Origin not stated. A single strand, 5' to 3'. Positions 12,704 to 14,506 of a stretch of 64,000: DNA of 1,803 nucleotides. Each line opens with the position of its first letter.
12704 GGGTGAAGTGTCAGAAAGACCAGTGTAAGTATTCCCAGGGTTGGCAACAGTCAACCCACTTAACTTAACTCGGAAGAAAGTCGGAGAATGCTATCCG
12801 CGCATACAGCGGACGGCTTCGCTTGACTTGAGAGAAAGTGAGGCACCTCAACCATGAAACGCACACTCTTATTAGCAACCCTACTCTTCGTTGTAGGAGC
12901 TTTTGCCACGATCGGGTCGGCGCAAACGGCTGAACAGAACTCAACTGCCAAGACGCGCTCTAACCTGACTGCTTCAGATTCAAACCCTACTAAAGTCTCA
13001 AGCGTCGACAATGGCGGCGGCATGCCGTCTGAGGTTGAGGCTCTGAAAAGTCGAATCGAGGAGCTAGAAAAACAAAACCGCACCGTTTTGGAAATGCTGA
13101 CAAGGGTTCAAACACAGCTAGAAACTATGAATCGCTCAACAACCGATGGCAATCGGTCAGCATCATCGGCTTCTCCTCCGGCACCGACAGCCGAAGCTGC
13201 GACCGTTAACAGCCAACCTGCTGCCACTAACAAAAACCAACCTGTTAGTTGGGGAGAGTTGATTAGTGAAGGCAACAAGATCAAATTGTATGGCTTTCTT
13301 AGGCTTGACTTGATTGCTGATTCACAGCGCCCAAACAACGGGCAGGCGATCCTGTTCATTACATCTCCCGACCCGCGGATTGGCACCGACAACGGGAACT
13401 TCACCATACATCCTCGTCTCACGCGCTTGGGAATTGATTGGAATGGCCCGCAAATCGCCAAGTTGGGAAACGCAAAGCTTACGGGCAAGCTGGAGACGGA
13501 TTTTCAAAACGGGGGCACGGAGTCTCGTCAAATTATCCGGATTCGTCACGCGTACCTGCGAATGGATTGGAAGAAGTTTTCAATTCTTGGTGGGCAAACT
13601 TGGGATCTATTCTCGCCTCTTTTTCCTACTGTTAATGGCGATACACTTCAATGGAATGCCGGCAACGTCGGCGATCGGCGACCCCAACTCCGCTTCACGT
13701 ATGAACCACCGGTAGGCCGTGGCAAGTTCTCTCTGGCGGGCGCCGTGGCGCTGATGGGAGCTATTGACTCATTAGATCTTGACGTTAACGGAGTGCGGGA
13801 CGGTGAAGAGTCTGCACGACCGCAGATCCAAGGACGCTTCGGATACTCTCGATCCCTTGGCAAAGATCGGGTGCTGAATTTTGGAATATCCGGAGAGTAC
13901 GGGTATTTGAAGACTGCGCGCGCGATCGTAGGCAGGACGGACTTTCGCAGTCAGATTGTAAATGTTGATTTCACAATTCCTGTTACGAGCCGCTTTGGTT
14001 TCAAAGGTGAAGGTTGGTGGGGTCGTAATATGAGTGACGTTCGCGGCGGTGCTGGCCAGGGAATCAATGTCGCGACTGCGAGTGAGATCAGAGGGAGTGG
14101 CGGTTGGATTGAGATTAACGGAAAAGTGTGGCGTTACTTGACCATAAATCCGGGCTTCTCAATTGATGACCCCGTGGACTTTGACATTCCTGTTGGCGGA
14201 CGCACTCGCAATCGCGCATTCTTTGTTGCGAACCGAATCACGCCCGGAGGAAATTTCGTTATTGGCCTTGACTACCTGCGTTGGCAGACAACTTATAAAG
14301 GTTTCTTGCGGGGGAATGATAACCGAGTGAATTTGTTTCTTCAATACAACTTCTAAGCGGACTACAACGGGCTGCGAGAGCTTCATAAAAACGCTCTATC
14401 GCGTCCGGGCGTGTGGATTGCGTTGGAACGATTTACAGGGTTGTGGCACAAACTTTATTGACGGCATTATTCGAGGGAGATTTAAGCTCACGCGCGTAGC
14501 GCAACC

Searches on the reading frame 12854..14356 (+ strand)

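Call 8: search_protein_families(library=pfam, proteins=[window:12854-14356:+])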
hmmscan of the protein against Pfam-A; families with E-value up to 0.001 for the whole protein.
window:12854-14356:+ (500 aa): 2 families
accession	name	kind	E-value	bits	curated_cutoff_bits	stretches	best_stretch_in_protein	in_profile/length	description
PF19577.5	DcaP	-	7.8e-05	22.3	27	1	120-238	51-161/410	DcaP outer membrane protein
PF11932.13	DUF3450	-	0.00023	21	32.6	1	5-99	2-91/241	Protein of unknown function (DUF3450)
